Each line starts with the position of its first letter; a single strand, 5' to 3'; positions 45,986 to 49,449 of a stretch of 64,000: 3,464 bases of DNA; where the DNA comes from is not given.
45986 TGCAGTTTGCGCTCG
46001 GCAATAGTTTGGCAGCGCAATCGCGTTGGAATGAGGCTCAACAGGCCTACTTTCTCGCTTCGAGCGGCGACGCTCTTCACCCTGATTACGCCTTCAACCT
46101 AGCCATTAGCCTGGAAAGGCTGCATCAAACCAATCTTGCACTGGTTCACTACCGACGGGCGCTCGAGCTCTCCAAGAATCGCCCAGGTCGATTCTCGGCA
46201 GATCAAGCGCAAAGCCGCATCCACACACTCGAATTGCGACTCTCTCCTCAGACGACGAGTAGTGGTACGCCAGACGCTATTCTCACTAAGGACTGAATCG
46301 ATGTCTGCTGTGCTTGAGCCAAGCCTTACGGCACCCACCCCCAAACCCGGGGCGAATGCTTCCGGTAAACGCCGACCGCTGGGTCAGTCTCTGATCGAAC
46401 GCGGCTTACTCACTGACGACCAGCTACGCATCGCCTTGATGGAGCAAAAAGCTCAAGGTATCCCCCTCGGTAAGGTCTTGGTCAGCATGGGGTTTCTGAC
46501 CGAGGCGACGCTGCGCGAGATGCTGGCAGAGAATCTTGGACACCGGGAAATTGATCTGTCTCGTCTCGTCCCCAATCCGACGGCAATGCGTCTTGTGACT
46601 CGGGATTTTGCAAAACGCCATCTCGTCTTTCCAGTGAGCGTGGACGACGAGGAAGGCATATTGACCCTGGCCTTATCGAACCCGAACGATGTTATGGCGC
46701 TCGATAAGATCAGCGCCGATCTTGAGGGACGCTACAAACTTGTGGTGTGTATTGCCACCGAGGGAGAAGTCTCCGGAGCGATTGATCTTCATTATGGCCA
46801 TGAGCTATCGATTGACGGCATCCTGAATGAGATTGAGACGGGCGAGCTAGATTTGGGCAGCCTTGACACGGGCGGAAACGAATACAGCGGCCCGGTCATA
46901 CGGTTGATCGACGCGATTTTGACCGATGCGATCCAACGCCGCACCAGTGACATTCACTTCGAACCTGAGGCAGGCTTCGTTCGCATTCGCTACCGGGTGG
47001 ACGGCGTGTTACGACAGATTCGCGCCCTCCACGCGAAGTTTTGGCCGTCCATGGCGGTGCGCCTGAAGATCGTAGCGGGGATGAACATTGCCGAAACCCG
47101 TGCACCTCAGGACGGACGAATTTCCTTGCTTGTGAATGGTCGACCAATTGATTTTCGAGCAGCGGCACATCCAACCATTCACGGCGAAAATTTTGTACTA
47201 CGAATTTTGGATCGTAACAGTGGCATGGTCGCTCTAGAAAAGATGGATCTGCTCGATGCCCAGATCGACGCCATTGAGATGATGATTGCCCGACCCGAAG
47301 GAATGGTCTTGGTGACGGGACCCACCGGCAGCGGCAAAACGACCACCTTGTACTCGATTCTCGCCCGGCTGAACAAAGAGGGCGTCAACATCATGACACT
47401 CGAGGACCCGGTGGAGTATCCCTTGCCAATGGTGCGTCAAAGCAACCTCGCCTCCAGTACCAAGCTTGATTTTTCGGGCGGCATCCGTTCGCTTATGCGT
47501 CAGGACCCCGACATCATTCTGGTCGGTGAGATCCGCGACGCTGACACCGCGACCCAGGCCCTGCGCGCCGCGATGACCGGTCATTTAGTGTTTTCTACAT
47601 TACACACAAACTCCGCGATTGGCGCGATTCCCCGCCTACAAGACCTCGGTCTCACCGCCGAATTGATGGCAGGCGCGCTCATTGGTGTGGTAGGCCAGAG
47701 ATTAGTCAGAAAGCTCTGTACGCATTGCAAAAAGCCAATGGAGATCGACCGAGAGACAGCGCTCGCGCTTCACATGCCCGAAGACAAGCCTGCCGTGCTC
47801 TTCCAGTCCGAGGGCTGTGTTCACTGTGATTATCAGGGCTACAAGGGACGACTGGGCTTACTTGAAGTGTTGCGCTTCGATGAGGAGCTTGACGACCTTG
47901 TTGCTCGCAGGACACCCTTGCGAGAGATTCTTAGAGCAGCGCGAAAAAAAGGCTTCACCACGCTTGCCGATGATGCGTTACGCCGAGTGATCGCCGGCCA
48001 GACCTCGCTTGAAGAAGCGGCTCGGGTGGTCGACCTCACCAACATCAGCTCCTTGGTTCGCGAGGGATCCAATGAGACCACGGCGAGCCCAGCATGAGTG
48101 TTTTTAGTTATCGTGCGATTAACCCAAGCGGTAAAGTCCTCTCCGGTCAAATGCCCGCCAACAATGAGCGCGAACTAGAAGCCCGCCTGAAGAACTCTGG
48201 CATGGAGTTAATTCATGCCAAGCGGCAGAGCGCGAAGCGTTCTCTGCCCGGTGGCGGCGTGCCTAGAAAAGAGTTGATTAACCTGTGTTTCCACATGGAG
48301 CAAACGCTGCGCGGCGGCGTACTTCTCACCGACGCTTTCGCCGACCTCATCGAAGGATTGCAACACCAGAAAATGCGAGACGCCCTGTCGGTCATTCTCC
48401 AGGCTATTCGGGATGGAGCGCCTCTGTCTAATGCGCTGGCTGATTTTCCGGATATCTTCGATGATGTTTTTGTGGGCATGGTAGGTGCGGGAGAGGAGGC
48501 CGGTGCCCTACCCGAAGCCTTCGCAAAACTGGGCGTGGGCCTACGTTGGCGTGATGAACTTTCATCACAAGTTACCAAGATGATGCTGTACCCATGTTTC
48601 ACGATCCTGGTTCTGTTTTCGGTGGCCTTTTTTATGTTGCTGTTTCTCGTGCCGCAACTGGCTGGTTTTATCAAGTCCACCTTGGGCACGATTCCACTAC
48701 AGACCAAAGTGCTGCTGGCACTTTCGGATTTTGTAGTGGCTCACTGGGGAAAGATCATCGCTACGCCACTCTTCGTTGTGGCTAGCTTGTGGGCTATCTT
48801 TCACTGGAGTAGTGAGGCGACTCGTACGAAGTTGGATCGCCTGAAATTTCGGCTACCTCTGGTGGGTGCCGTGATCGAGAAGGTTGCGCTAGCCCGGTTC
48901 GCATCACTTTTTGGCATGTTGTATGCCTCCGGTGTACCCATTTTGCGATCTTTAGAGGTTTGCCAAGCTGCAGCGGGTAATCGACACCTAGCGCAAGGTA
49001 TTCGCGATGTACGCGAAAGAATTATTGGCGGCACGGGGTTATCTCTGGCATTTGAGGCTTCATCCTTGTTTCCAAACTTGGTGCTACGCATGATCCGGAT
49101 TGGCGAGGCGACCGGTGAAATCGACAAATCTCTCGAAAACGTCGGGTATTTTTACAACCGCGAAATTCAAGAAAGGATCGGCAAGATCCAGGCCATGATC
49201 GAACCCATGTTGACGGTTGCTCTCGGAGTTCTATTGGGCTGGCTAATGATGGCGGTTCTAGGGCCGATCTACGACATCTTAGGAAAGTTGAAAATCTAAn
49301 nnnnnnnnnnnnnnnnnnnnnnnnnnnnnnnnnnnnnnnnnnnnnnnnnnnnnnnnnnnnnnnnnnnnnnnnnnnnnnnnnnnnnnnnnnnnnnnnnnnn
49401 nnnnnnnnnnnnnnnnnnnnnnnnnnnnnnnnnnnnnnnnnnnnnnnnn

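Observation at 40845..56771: Divergent MSHA/T2SS-like type IV filament locus with non-canonical gene content and order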

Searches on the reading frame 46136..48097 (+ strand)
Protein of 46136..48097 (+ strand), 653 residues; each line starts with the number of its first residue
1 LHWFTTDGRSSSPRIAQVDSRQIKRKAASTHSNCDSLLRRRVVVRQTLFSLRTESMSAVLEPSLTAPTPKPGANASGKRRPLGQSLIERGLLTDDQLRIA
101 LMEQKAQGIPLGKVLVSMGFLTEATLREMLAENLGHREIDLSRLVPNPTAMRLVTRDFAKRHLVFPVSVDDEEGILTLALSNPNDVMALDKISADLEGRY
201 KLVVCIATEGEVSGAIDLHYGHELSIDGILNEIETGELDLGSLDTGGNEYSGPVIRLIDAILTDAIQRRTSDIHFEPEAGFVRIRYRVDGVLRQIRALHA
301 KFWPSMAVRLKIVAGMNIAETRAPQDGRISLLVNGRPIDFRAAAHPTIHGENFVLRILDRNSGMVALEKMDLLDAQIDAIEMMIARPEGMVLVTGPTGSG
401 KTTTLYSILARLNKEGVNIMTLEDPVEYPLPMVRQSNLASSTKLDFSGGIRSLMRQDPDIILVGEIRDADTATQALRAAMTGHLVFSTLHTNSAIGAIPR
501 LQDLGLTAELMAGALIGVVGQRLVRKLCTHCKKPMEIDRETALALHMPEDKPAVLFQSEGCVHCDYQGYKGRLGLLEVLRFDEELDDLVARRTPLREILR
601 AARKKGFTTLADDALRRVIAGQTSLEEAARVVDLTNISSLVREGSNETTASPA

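Call 4: search_protein_families(library=pfam, max_evalue=0.01, proteins=[window:46136-48097:+])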
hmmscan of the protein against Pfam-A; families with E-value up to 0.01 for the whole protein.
window:46136-48097:+ (653 aa): 14 families
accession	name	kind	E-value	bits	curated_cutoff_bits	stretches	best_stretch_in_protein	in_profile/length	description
PF00437.27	T2SSE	-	1.4e-123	412.6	24.9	1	251-630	5-370/370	Type II/IV secretion system protein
PF05157.20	MshEN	-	2e-14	53.8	23.1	1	139-225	6-89/90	MshEN domain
PF13191.12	AAA_16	-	9.5e-06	26.6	32.6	1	384-458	16-87/167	AAA ATPase domain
PF13604.12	AAA_30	-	2.6e-05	24.5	27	1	374-421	4-51/191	AAA domain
PF25199.1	nSTAND_NTPase5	-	3.8e-05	24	34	1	385-429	38-83/145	Novel STAND NTPase 5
PF13086.12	AAA_11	-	4.9e-05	23.7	27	1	374-415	4-44/257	AAA domain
PF13401.12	AAA_22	-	0.00011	23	27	1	387-422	4-39/130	AAA domain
PF20720.3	nSTAND3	-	0.00011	22.3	27.2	1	386-426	15-55/155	Novel STAND NTPase 3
PF04851.21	ResIII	-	0.00034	21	22.5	1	370-417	2-52/164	Type III restriction enzyme, res subunit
PF13245.12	AAA_19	-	0.0013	19.3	25.1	1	385-416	8-39/134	AAA domain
PF13555.12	AAA_29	-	0.0013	18.8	27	1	384-405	18-39/61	P-loop containing region of AAA domain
PF13173.12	AAA_14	-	0.0018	18.7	27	1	390-480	4-85/129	AAA domain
PF03266.21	NTPase_1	-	0.0021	18.4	23.9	1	391-419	2-30/168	NTPase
PF12775.13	AAA_7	-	0.0027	17.7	25.8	1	385-422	30-67/181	P-loop containing dynein motor region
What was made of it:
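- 46301..48097 (+): MshE-like assembly ATPase (598 aa) with a c-di-GMP-binding MshEN N-domain. T2SSE 1.4e-123 and MshEN 2e-14 (call 4).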

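Call 6: search_protein_families(library=ncbifam, max_evalue=0.01, proteins=[window:46136-48097:+])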
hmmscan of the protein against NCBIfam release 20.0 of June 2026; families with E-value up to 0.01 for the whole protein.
window:46136-48097:+ (653 aa): 28 families (the best 25 are shown)
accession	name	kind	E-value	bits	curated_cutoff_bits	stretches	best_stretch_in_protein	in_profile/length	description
TIGR02538.1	type_IV_pilB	equivalog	6.6e-149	497.1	675.65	1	82-632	2-562/564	type IV-A pilus assembly ATPase PilB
TIGR02533.1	type_II_gspE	equivalog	8.4e-145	483.1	630.25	1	154-631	4-485/486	type II secretion system ATPase GspE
NF007755.0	PRK10436.1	equivalog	7.2e-123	410.7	617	1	248-634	79-461/465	type II secretion system protein GspE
NF053534.1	T4PilAsmATPsTfpB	equivalog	9.8e-122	407.3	850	1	121-632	63-582/584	type IV pilus assembly ATPase TfpB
NF041000.1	ATPase_ComGA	equivalog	5.4e-70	235.4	300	1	260-525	2-266/267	competence type IV pilus ATPase ComGA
TIGR01420.1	pilT_fam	subfamily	1.3e-52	179.1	319.1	1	258-526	2-270/343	PilT/PilU family type 4a pilus ATPase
TIGR02524.1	dot_icm_DotB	equivalog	3e-23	82.6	463.3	1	366-515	116-269/358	Dot/Icm type IV secretion system ATPase DotB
TIGR02525.1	plasmid_TraJ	equivalog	4.6e-23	81.8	368.3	1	354-504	121-272/372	plasmid transfer ATPase TraJ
NF053729.1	c-di-GMP_motif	domain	2.6e-17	62.3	38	1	81-132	1-52/53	cyclic di-GMP-binding domain-containing protein, MshE-related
NF058587.1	archaellum_moto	equivalog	3.1e-17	62.5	550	1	347-501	233-393/527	archaellum flagellar ATPase motor FlaI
TIGR03819.1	heli_sec_ATPase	hypoth_equivalog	1.9e-16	60.2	373.15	1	305-515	98-311/340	TadA family conjugal transfer-associated ATPase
TIGR02782.1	TrbB_P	equivalog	2.3e-15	56.7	304.55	1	372-504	121-255/303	P-type conjugative transfer ATPase TrbB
NF010407.0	PRK13833.1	subfamily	2.9e-15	56.5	499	1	371-521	128-277/323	conjugal transfer protein TrbB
NF012033.0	PRK15489.1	equivalog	1.7e-13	49.7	537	1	78-216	489-623/703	glycosyl transferase family protein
NF008411.1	PRK11234.1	equivalog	1.1e-12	47.1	1170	1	75-224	477-621/723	cyclic di-3',5'-guanylate-activated glycosyltransferase NfrB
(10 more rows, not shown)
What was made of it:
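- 46301..48097 (+): NF053729 c-di-GMP motif scores 62 bits (cutoff 38) (call 6).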

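Call 36: search_solved_structures(query=window:46301-48097:+, max_evalue=1e-10)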
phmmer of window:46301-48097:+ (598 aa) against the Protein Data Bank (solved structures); distinct sequences matched with E-value up to 1e-10: 28.
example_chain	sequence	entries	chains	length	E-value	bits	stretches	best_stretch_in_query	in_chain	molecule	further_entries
6f8l_G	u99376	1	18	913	6.7e-129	434.2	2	23-591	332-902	Type IV pilus assembly protein PilF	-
6olj_C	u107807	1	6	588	1.9e-115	389.8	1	25-577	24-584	Type IV pilus biogenesis ATPase PilB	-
5tsg_B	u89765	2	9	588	2.5e-115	389.5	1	25-577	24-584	Type IV pilus biogenesis ATPase PilB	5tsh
5zfr_A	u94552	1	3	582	1.1e-114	387.3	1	26-577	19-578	Type IV pilus biogenesis ATPase PilB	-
3jc8_Ba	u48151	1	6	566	3.1e-111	375.9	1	27-573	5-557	Type IV-A pilus assembly ATPase PilB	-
4ksr_A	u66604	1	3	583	1.2e-102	347.6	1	193-583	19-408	Type II secretion system protein E, Hemolysin-coregulated protein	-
4kss_A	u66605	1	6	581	2e-102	346.9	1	193-578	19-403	Type II secretion system protein E, hemolysin-coregulated protein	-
4pht_A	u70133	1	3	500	2e-102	346.8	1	193-577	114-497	General secretory pathway protein E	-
1p9r_A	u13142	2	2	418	5.9e-102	345.3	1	193-575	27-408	General secretion pathway protein E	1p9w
6ejf_A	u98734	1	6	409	9.6e-89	301.7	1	202-591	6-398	Type IV pilus assembly protein PilF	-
5oiu_A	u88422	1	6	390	8.2e-88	298.6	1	202-575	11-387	Type IV pilus assembly protein PilF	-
5it5_F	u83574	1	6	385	9.2e-88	298.4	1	202-575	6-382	ATP binding motif-containing protein PilF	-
2ewv_A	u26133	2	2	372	3.5e-32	115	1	205-472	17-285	twitching motility protein PilT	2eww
2gsz_A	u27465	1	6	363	3.9e-32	114.8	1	206-472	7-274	twitching motility protein PilT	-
2eyu_A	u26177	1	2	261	2.1e-31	112.4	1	327-472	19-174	twitching motility protein PilT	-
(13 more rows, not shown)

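Call 87: search_dna_similar(query=window:46301-48097:+, collection=plasmids, mode=protein, max_rows=40, max_evalue=1e-40)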
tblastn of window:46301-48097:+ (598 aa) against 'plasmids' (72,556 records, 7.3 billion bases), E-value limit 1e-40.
Records with a match: 892; places in all: 948; records where one place covers at least 80% of the query: 81.
Best place of each record, by identity: <60% 892.
By first word of the organism name: Escherichia 427; Pseudomonas 152; Ralstonia 111; Burkholderia 10; Paraburkholderia 10; Bradyrhizobium 8; Cupriavidus 8; Aliiroseovarius 8; Acinetobacter 7; Deinococcus 6; and 89 more.
By predicted mobility (MOB-suite, as given by PLSDB): non-mobilizable 585; mobilizable 181; conjugative 126.
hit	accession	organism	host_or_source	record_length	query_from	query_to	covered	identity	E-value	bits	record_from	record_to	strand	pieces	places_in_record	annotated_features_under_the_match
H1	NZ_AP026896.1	Aeromonas caviae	Microbe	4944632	27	578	92%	39.3%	4e-105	355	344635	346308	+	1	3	none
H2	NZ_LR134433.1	Legionella adelaidensis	environmental,Cooling tower water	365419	5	597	99%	36.4%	3e-103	350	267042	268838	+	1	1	GspE/PulE family protein | hypothetical protein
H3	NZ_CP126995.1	Acidisoma sp. PAMC 29798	cell culture,lichen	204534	13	575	94%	38.2%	6e-96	329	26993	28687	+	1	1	GspE/PulE family protein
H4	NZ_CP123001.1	Neorhizobium petrolearium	single cell,petroleum contaminated soil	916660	35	581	91%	39.0%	2e-97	333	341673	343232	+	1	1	GspE/PulE family protein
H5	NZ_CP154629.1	Acetoanaerobium noterae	cell culture,Sludge of a digestion ...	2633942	19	576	93%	37.8%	2e-118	394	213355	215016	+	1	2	none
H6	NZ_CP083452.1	Comamonas odontotermitis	cell culture,cucumber rhizosphere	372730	9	576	95%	37.0%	2e-104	353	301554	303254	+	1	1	gspE: type II secretion system ATPase GspE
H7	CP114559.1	Candidatus Manganitrophus sp.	activated carbon metagenome,metagenomic ...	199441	27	578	92%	37.1%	1e-101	345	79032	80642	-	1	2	ATPase, T2SS/T4P/T4SS family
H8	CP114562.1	Candidatus Manganitrophus sp.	activated carbon metagenome,metagenomic ...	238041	27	578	92%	37.1%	1e-101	345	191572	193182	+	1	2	ATPase, T2SS/T4P/T4SS family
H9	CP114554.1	Candidatus Manganitrophus sp.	activated carbon metagenome,metagenomic ...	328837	27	578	92%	37.1%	1e-101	345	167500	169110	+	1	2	ATPase, T2SS/T4P/T4SS family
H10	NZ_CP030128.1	Indioceanicola profundi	sediment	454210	25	576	92%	37.1%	2e-98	336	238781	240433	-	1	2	ATPase, T2SS/T4P/T4SS family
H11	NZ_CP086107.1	Skermanella mucosa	single cell,crude oil contaminated ...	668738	49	576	88%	38.6%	5e-95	326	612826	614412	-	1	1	ATPase, T2SS/T4P/T4SS family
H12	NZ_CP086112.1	Skermanella rosea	single cell,hydrocarbon-contaminated ...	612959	49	576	88%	38.6%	6e-95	326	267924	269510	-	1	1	ATPase, T2SS/T4P/T4SS family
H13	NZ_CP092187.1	Deinococcus sp. KNUC1210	Setaria viridis,cell ...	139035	21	572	92%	36.6%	5e-95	326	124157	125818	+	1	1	ATPase, T2SS/T4P/T4SS family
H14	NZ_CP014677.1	Kozakia baliensis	palm brown sugar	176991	54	572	87%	38.4%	1e-97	334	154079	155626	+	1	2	GspE/PulE family protein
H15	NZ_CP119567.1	Pararhizobium qamdonense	cell culture,soil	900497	50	578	88%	37.2%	5e-87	303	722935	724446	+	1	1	GspE/PulE family protein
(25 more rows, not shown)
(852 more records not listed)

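Call 88: get_annotated_region(hit=H1, flank=14000)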
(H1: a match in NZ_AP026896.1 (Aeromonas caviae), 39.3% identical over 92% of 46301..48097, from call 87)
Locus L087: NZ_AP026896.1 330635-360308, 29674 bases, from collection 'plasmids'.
description: Aeromonas caviae strain KAM479 plasmid pKAM479_3, complete sequence
organism: Aeromonas caviae (NCBI taxid 648)
taxonomy: Bacteria; Pseudomonadota; Gammaproteobacteria; Aeromonadales; Aeromonadaceae; Aeromonas; Aeromonas caviae
host: -; source: Microbe; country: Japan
typing (MOB-suite, as given by PLSDB): non-mobilizable
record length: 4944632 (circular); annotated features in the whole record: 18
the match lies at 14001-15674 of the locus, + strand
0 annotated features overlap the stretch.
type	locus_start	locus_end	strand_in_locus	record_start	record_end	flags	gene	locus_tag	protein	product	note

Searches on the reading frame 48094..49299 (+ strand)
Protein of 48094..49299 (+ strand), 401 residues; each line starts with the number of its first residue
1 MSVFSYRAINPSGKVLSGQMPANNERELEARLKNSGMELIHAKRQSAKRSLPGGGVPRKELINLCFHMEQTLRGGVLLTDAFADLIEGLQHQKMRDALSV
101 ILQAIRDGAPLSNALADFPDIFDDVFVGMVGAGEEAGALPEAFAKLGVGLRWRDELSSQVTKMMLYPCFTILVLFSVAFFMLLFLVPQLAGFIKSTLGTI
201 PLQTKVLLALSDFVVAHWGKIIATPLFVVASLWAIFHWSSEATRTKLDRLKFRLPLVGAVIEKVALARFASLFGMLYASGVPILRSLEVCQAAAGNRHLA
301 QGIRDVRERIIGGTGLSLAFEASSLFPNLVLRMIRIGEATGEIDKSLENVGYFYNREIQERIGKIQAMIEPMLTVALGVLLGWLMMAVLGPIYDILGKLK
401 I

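Call 4: search_protein_families(library=pfam, max_evalue=0.01, proteins=[window:48094-49299:+])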
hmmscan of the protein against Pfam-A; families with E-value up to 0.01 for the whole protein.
window:48094-49299:+ (401 aa): 2 families
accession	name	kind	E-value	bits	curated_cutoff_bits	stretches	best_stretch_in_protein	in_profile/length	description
PF00482.28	T2SSF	-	4.9e-47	159.4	25.2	2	269-390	1-124/125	Type II secretion system (T2SS), protein F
PF23494.1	bPH_10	-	0.0062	16.4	27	0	170-249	12-88/151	YqeB-like bacterial PH domain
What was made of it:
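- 48094..49299 (+): GspF/MshG inner-membrane platform protein (401 aa). T2SSF 4.9e-47 (call 4).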

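Call 6: search_protein_families(library=ncbifam, max_evalue=0.01, proteins=[window:48094-49299:+])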
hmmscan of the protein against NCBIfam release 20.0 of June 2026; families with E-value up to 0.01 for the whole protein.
window:48094-49299:+ (401 aa): 6 families
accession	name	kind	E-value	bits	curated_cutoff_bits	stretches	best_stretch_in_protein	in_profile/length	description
TIGR02120.1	GspF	equivalog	1.8e-84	284.3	424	1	4-395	1-397/401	type II secretion system inner membrane protein GspF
NF052607.1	T4PiliAsmPilCThrm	equivalog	3.1e-68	230.7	700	1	1-399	1-404/406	type IV pilus assembly protein PilC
NF052606.1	T4PiliAsmPilCMyx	equivalog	2.9e-66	224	700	1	2-399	20-418/419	type IV pilus assembly protein PilC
NF047826.1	T3SSXpsF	equivalog_domain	1.6e-59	201.8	650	1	1-396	1-401/405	type II secretion system protein XpsF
NF007861.0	PRK10573.1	equivalog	2.2e-58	198.2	401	1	3-395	6-394/401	protein transport protein HofC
NF041012.2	T4P_ComGB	equivalog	3.1e-32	112.2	240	1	62-396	4-331/332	competence type IV pilus assembly protein ComGB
